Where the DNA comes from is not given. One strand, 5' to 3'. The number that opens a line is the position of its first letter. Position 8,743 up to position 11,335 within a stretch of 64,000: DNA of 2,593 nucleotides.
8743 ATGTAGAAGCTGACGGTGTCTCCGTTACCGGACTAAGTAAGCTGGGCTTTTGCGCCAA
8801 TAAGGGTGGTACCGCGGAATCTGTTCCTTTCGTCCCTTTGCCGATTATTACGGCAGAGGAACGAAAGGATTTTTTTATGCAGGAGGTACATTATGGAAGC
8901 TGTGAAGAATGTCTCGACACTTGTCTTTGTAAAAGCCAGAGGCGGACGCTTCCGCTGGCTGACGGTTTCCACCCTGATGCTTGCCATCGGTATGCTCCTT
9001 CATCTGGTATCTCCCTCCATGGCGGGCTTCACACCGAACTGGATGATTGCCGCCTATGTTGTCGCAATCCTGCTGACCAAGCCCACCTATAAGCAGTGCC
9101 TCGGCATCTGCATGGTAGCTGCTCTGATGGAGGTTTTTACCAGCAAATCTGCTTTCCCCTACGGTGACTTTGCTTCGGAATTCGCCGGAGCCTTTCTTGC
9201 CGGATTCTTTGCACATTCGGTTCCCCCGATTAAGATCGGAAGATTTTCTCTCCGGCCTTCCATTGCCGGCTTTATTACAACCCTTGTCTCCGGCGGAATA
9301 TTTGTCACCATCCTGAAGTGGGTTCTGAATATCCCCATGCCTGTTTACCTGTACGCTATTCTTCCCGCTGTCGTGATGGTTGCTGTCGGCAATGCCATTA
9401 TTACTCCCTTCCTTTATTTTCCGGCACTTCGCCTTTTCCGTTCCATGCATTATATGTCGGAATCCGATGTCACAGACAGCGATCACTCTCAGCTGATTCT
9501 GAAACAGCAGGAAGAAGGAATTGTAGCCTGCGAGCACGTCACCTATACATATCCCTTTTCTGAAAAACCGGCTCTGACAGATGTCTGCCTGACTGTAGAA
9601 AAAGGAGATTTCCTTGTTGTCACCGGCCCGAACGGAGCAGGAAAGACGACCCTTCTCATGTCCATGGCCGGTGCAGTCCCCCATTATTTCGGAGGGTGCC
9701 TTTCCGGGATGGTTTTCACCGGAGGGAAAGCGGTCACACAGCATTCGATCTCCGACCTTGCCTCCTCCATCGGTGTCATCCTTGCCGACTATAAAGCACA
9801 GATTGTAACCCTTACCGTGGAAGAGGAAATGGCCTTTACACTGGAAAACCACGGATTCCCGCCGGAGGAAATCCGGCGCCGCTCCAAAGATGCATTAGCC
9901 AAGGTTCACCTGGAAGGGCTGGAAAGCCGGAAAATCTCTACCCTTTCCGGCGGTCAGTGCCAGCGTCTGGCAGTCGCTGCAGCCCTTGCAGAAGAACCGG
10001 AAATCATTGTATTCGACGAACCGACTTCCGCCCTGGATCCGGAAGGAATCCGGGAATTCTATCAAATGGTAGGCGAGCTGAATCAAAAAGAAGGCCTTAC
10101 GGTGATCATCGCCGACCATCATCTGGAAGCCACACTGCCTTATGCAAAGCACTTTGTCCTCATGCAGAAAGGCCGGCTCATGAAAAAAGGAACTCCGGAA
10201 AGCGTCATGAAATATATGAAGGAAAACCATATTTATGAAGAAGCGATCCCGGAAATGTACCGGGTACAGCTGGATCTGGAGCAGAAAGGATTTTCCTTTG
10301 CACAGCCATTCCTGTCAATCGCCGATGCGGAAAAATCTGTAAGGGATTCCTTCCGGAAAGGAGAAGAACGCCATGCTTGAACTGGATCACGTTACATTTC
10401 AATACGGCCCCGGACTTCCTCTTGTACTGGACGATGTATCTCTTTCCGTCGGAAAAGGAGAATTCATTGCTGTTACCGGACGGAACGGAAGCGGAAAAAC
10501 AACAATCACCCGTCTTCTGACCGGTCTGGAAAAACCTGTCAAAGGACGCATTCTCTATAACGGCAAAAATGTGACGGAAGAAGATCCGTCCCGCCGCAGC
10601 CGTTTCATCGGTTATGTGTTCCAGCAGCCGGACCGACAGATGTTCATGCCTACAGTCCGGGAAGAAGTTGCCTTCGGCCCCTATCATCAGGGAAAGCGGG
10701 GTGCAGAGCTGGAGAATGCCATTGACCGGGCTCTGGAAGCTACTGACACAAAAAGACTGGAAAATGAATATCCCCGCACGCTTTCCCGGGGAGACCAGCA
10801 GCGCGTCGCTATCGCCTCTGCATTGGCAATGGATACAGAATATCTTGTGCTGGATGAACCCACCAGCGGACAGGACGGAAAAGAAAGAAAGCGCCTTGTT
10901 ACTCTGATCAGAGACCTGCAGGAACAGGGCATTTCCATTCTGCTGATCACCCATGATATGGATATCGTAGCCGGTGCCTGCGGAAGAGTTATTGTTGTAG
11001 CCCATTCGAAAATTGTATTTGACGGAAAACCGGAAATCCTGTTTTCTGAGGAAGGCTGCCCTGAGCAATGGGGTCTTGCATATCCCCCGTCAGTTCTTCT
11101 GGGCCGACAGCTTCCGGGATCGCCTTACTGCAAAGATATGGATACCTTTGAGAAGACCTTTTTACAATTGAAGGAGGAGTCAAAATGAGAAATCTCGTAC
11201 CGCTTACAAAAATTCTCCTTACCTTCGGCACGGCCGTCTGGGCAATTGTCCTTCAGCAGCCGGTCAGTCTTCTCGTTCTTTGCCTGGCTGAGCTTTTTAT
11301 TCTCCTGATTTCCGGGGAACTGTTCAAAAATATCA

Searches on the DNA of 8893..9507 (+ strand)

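Call 15: search_rna_families(sources=[L001, L006, L029, L040, L043, L044, L045, L046, L049, L051, L055, L058, L062, L067, L069, L072, L078], threshold=gathering, show_alignments=0)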
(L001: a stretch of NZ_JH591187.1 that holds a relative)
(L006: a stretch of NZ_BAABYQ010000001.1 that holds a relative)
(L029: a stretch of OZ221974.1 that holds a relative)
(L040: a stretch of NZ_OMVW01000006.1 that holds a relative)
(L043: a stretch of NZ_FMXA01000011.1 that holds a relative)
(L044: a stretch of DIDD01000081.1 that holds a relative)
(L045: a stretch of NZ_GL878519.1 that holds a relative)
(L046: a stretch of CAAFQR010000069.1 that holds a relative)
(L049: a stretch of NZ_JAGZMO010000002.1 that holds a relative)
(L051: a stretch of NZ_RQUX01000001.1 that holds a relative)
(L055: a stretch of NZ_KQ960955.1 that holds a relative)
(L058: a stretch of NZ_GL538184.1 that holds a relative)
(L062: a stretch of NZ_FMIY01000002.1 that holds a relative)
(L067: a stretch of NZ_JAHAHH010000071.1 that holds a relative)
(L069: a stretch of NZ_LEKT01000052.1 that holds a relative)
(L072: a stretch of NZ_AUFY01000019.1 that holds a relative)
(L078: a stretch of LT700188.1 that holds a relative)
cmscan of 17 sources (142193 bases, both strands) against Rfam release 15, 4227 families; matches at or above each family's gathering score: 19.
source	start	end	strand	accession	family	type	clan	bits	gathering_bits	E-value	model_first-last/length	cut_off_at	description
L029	3715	3941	+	RF00230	T-box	Cis-reg; leader;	-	121.9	93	3.9e-26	1-219/219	no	T-box leader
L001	3727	3942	+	RF00230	T-box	Cis-reg; leader;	-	119.4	93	1.7e-25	1-219/219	no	T-box leader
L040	3734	3947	+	RF00230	T-box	Cis-reg; leader;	-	118.3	93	3.2e-25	1-219/219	no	T-box leader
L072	3522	3838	+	RF00230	T-box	Cis-reg; leader;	-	115.3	93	1.9e-24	1-219/219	no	T-box leader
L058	2178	2428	+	RF00230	T-box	Cis-reg; leader;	-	109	93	8.2e-23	1-219/219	no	T-box leader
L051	3698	3948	+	RF00230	T-box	Cis-reg; leader;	-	107.3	93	2.3e-22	1-219/219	no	T-box leader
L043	3697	3942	+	RF00230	T-box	Cis-reg; leader;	-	102.9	93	3.1e-21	1-219/219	no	T-box leader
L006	3721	3934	+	RF00230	T-box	Cis-reg; leader;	-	101.3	93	7.9e-21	1-219/219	no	T-box leader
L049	3628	3934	+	RF00230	T-box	Cis-reg; leader;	-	100.7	93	1.1e-20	1-219/219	no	T-box leader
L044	3691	3940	+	RF00230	T-box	Cis-reg; leader;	-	100.4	93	1.3e-20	1-219/219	no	T-box leader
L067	3686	3936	+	RF00230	T-box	Cis-reg; leader;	-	98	93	5.4e-20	1-219/219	no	T-box leader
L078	3686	3936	+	RF00230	T-box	Cis-reg; leader;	-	96.8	93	1.1e-19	1-219/219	no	T-box leader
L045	3676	3917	+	RF00230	T-box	Cis-reg; leader;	-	96.6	93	1.2e-19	1-219/219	no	T-box leader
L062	2172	2423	+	RF00230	T-box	Cis-reg; leader;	-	96.6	93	1.3e-19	1-219/219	no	T-box leader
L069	2180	2433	+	RF00230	T-box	Cis-reg; leader;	-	94.7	93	3.9e-19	1-219/219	no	T-box leader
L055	1963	2058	-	RF00162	SAM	Cis-reg; riboswitch;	CL00012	79.8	44.4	8.2e-17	1-108/108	no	SAM riboswitch aptamer (S box leader)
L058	756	849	-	RF00162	SAM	Cis-reg; riboswitch;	CL00012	79.8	44.4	8.5e-17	1-108/108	no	SAM riboswitch aptamer (S box leader)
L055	5542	5615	-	RF00005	tRNA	Gene; tRNA;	CL00001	62.5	29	7.8e-11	1-71/71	no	tRNA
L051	3384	3484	-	RF01749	pan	Cis-reg;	-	48.2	36.2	6.1e-05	1-92/92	no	pan motif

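Call 38: search_rna_families(sources=[L081, L026, L046, L055, L061, L076, L080, L068, L048], threshold=evalue, max_evalue=0.001, show_alignments=2)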
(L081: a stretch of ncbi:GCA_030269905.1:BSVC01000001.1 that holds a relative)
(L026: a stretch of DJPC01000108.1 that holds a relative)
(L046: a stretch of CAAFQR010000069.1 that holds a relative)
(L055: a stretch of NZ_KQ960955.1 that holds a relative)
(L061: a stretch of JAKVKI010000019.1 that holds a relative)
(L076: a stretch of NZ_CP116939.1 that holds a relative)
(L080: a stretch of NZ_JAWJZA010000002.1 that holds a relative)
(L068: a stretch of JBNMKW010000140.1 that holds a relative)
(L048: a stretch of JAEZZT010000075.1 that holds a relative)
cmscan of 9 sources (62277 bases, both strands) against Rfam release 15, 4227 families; matches with E-value up to 0.001: 9.
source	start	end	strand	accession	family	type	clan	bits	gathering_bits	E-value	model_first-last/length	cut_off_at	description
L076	692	945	+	RF00230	T-box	Cis-reg; leader;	-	100.1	93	7.1e-21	1-219/219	no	T-box leader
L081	3677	3938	+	RF00230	T-box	Cis-reg; leader;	-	98.6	93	1.7e-20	1-219/219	no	T-box leader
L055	2203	2453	+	RF00230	T-box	Cis-reg; leader;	-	89.3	93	4.2e-18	1-219/219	no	T-box leader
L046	3697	3947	+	RF00230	T-box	Cis-reg; leader;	-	88.4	93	7.2e-18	1-219/219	no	T-box leader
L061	2186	2442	+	RF00230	T-box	Cis-reg; leader;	-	85.9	93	3.2e-17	1-219/219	no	T-box leader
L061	1434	1529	-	RF00162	SAM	Cis-reg; riboswitch;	CL00012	81.3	44.4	1.3e-17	1-108/108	no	SAM riboswitch aptamer (S box leader)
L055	1963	2058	-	RF00162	SAM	Cis-reg; riboswitch;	CL00012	79.8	44.4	3.6e-17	1-108/108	no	SAM riboswitch aptamer (S box leader)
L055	5542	5615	-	RF00005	tRNA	Gene; tRNA;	CL00001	62.5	29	3.4e-11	1-71/71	no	tRNA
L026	163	272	+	RF00230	T-box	Cis-reg; leader;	-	59.7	93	1.8e-10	1-219/219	no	T-box leader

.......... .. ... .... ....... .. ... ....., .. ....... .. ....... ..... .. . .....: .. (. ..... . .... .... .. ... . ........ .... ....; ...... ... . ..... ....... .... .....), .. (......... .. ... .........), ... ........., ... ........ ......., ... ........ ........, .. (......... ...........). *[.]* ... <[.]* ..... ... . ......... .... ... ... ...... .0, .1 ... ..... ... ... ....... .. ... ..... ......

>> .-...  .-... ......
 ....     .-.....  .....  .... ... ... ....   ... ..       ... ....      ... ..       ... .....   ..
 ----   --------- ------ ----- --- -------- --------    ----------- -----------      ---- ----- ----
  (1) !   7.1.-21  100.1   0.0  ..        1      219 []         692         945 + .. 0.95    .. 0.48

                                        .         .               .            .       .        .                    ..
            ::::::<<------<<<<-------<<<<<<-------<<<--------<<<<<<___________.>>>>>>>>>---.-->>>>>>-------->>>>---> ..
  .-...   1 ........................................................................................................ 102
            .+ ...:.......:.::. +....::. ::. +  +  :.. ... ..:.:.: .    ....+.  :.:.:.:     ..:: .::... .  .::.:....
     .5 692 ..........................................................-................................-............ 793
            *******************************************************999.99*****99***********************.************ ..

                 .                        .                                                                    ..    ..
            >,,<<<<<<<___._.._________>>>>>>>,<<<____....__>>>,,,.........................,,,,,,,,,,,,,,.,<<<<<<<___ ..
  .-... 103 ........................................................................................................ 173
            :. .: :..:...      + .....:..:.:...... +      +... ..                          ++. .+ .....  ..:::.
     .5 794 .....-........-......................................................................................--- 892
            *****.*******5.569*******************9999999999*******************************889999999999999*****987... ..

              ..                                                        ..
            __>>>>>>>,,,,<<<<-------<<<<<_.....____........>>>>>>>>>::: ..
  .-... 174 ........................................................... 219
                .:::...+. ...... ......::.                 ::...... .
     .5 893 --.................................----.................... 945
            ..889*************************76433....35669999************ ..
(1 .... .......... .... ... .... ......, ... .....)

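Call 63: search_rna_families(source=L080, start=2500, end=4100, threshold=evalue, max_evalue=1)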
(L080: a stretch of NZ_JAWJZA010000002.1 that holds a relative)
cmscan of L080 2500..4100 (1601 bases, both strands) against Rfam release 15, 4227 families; matches with E-value up to 1: 0.
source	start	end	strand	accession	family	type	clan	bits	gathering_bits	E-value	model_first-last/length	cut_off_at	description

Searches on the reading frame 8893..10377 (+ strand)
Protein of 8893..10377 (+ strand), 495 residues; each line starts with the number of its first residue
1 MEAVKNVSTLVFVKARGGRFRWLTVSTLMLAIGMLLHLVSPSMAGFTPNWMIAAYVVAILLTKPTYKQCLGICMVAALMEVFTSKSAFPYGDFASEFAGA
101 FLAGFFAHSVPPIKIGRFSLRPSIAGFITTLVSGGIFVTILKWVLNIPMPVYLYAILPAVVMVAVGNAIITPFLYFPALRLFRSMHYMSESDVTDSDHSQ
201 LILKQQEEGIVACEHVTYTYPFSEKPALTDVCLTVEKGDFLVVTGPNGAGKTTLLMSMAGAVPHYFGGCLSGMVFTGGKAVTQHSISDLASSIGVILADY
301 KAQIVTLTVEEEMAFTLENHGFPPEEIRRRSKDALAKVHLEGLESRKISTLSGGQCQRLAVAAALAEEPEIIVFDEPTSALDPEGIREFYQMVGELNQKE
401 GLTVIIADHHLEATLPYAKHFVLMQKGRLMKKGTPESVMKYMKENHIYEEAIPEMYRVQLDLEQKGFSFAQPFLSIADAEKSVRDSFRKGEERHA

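Call 7: search_protein_families(library=pfam, proteins=[window:8893-10377:+], max_evalue=0.01)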
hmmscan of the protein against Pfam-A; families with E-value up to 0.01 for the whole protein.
window:8893-10377:+ (495 aa): 11 families
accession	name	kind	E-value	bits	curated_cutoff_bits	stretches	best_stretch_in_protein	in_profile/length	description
PF00005.33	ABC_tran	-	1.4e-25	90.9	25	1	228-379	1-137/137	ABC transporter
PF13304.12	AAA_21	-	4.4e-12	47.1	27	1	330-407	216-296/304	AAA domain, putative AbiEii toxin, Type IV TA system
PF17099.10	TrpP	-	2.7e-08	34.2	27.2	1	22-171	4-161/169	Tryptophan transporter TrpP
PF02463.25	SMC_N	-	8.6e-06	25.8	40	1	239-406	25-196/220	RecF/RecN/SMC N terminal domain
PF13481.12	AAA_25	-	0.00015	21.9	27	0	235-262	30-57/195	AAA domain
PF13191.12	AAA_16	-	0.0012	19.9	32.6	1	236-398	20-161/167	AAA ATPase domain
PF25199.1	nSTAND_NTPase5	-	0.0029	17.9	34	0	233-259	36-62/145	Novel STAND NTPase 5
PF09818.15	ABC_ATPase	-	0.0031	17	23.2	0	382-433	204-255/283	P-loop domain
PF00437.27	T2SSE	-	0.0033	16.6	24.9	0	240-262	144-166/370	Type II/IV secretion system protein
PF13476.12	AAA_23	-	0.005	17.9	27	1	241-260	22-41/201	AAA domain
PF13401.12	AAA_22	-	0.0065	17.2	27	0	238-389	5-104/130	AAA domain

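Call 8: search_protein_families(library=ncbifam, proteins=[window:8893-10377:+], max_evalue=0.01)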
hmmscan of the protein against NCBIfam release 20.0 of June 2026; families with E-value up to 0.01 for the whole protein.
window:8893-10377:+ (495 aa): 190 families (the best 25 are shown)
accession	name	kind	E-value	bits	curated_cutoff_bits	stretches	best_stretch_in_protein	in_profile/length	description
TIGR04520.1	ECF_ATPase_1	equivalog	3.8e-61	206.9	315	1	212-476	2-261/269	energy-coupling factor transporter ATPase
TIGR04521.1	ECF_ATPase_2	equivalog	9.7e-53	179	330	1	212-483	2-277/279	energy-coupling factor transporter ATPase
NF010156.0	PRK13635.1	equivalog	2.4e-52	177.8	392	1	208-476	3-265/279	energy-coupling factor ABC transporter ATP-binding protein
NF010155.0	PRK13634.1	equivalog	3.4e-48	164.4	413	1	216-492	8-288/290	energy-coupling factor ABC transporter ATP-binding protein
NF010171.0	PRK13652.1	equivalog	1.8e-43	148.6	476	1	211-489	4-275/277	cobalt transporter ATP-binding subunit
NF010157.0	PRK13636.1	equivalog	7.7e-42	143.4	463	1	207-487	2-279/285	cobalt transporter ATP-binding subunit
NF010158.0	PRK13637.1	equivalog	1.4e-41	142.5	390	1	218-489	10-283/287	energy-coupling factor transporter ATPase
TIGR01166.1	cbiO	subfamily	5.8e-41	140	211.8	1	224-412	3-188/190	cobalt ABC transporter, ATP-binding protein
NF010167.0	PRK13648.1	subfamily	4.4e-40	137.8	241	1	206-444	3-235/269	energy-coupling factor transporter ATPase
NF006987.0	PRK09452.1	equivalog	7.5e-39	133.5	482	1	205-442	12-239/378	spermidine/putrescine ABC transporter ATP-binding protein PotA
TIGR03265.1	PhnT2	equivalog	2.2e-38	132.4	457.7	1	222-445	14-229/353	putative 2-aminoethylphosphonate ABC transporter ATP-binding protein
TIGR02673.1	FtsE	equivalog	8.9e-38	130.1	264.85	1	210-427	1-213/214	cell division ATP-binding protein FtsE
NF010068.0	PRK13548.1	equivalog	5.8e-37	127.2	261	1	219-450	12-242/261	heme ABC transporter ATP-binding protein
TIGR02315.1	ABC_phnC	equivalog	2.2e-36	125.5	266.1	1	212-448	3-242/243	phosphonate ABC transporter ATP-binding protein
TIGR01188.1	drrA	subfamily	7.5e-36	123.9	312.45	1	222-449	3-222/302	daunorubicin resistance ABC transporter, ATP-binding protein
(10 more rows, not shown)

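Call 40: list_cluster_members(proteins=[window:8893-10377:+, L001:4001-5485:+, L051:4001-5458:+, L075:4001-5488:+])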
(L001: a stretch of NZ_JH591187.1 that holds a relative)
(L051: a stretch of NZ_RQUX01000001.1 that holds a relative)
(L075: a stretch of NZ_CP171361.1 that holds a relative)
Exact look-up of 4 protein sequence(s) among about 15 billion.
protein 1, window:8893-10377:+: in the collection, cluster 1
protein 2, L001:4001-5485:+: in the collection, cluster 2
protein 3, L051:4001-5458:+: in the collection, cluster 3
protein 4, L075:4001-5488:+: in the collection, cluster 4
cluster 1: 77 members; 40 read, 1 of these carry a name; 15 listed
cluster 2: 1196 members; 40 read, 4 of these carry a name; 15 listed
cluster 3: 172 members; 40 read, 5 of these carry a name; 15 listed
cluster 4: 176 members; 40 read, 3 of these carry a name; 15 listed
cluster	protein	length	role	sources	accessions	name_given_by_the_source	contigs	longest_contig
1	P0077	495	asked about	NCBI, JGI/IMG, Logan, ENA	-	energy-coupling factor transport system ATP-binding protein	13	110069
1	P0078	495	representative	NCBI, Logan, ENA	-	-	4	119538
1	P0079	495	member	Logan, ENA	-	-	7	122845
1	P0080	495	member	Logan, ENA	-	-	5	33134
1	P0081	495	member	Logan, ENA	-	-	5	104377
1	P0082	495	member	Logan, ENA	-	-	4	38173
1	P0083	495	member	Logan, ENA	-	-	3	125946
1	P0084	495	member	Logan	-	-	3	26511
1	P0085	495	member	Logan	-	-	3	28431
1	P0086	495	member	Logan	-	-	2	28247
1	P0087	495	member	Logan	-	-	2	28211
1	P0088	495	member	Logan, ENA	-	-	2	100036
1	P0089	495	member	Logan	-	-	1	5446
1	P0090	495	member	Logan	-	-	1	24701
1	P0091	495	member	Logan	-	-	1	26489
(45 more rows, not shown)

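Call 44: search_solved_structures(query=window:8893-10377:+, max_evalue=0.001)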
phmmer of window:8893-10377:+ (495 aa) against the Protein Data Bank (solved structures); distinct sequences matched with E-value up to 0.001: 588 (the best 60 are shown).
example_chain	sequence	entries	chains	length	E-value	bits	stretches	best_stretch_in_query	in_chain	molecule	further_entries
4huq_B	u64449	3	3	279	3.8e-42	147.8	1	208-480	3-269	Energy-coupling factor transporter ATP-binding protein EcfA 2 | Energy-coupling factor transporter ATP-binding protein EcfA1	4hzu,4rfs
9kym_A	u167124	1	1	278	4.8e-42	147.4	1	208-480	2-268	Energy-coupling factor transporter ATP-binding protein EcfA1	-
7lkp_A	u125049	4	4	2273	6.1e-40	140.5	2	223-455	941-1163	Retinal-specific phospholipid-transporting ATPase ABCA4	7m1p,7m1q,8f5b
7e7i_A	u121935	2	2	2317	6.4e-40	140.4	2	223-455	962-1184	Retinal-specific phospholipid-transporting ATPase ABCA4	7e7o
8edw_A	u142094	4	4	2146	2.2e-39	138.6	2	183-446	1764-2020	Phospholipid-transporting ATPase ABCA7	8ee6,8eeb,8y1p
5jsz_A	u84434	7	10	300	2.5e-39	138.5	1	198-481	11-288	Energy-coupling factor transporter ATP-binding protein EcfA1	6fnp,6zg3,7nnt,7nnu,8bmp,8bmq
5d3m_A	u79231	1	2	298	2.6e-39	138.4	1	198-470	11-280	Energy-coupling factor transporter ATP-binding protein EcfA1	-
4huq_A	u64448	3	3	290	2.8e-39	138.3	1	211-474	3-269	Energy-coupling factor transporter ATP-binding protein EcfA 1 | Energy-coupling factor transporter ATP-binding protein EcfA2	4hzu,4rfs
9kym_B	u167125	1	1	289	3.1e-39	138.1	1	211-474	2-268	Energy-coupling factor transporter ATP-binding protein EcfA2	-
7lkz_A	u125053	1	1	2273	4.1e-39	137.7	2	223-455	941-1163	Retinal-specific phospholipid-transporting ATPase ABCA4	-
7e7q_A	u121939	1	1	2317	4.4e-39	137.7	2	223-455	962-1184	Retinal-specific phospholipid-transporting ATPase ABCA4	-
8y6h_A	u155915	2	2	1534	4.9e-39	137.5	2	188-439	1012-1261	ATP-dependent translocase ABCB1,mNeonGreen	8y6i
8sa0_A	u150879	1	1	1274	1.5e-38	135.9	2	188-439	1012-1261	ATP-dependent translocase ABCB1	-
8eop_A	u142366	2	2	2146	1.5e-38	135.9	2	183-446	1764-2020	Phospholipid-transporting ATPase ABCA7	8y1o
6qex_A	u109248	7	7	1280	1.5e-38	135.9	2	188-439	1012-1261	Multidrug resistance protein 1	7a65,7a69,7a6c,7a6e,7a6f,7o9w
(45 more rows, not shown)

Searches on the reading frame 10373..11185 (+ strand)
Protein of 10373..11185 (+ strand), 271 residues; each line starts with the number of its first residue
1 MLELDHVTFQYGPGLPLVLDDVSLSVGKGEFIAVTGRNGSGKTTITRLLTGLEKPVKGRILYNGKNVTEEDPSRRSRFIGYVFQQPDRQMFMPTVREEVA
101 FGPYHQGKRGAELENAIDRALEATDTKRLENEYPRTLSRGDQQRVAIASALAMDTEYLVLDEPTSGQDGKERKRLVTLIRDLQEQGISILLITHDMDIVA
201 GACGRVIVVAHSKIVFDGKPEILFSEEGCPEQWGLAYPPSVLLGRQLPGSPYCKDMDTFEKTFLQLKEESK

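Call 7: search_protein_families(library=pfam, proteins=[window:10373-11185:+], max_evalue=0.01)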
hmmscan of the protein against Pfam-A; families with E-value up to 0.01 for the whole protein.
window:10373-11185:+ (271 aa): 7 families
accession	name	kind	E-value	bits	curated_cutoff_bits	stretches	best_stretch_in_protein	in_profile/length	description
PF00005.33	ABC_tran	-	8.9e-32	111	25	1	19-165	1-137/137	ABC transporter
PF13304.12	AAA_21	-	2.2e-09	38.2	27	1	120-198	221-302/304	AAA domain, putative AbiEii toxin, Type IV TA system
PF02463.25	SMC_N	-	8.3e-07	29.1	40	1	30-206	25-208/220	RecF/RecN/SMC N terminal domain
PF13401.12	AAA_22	-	0.0014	19.4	27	1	30-122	6-80/130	AAA domain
PF05783.17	DLIC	-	0.0062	15.9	19.7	1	29-78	25-75/471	Dynein light intermediate chain (DLIC)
PF13166.12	AAA_13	-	0.009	15.2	36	0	36-65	23-52/713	AAA domain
PF20720.3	nSTAND3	-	0.0096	16.1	27.2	0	30-49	18-37/155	Novel STAND NTPase 3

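Call 8: search_protein_families(library=ncbifam, proteins=[window:10373-11185:+], max_evalue=0.01)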
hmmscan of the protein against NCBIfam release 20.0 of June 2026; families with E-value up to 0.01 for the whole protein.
window:10373-11185:+ (271 aa): 195 families (the best 25 are shown)
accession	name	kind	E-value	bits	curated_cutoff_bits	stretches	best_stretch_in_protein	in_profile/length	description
TIGR04520.1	ECF_ATPase_1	equivalog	6.4e-63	212.7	315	1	3-248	2-248/269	energy-coupling factor transporter ATPase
TIGR04521.1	ECF_ATPase_2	equivalog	1.4e-61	208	330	1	3-248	2-257/279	energy-coupling factor transporter ATPase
TIGR01166.1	cbiO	subfamily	1.3e-51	174.8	211.8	1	16-198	5-189/190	cobalt ABC transporter, ATP-binding protein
NF010156.0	PRK13635.1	equivalog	8.9e-51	172.7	392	1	2-247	6-251/279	energy-coupling factor ABC transporter ATP-binding protein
NF010158.0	PRK13637.1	equivalog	3.8e-49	167.3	390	1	4-247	5-256/287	energy-coupling factor transporter ATPase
NF010167.0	PRK13648.1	subfamily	1.3e-48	165.8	241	1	2-247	8-253/269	energy-coupling factor transporter ATPase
NF010157.0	PRK13636.1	equivalog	2.2e-46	158.3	463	1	2-227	6-233/285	cobalt transporter ATP-binding subunit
NF010171.0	PRK13652.1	equivalog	1.2e-45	155.8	476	1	2-232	4-234/277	cobalt transporter ATP-binding subunit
TIGR03265.1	PhnT2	equivalog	1.9e-44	152.4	457.7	1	17-225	18-224/353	putative 2-aminoethylphosphonate ABC transporter ATP-binding protein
NF010155.0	PRK13634.1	equivalog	2e-43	148.8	413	1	3-247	4-257/290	energy-coupling factor ABC transporter ATP-binding protein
TIGR00968.1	3a0106s01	subfamily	5.5e-42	143.9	342.75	1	6-225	5-220/237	sulfate ABC transporter ATP-binding protein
NF010068.0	PRK13548.1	equivalog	7.3e-41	140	261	1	16-231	18-238/261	heme ABC transporter ATP-binding protein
TIGR02673.1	FtsE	equivalog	4.4e-40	137.6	264.85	1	1-211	1-212/214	cell division ATP-binding protein FtsE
TIGR03375.1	type_I_sec_LssB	subfamily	2.6e-39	135.1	693.1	1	2-223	466-688/696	type I secretion system permease/ATPase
NF010166.0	PRK13646.1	equivalog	1.4e-38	132.8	458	1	3-249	4-259/286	energy-coupling factor transporter ATPase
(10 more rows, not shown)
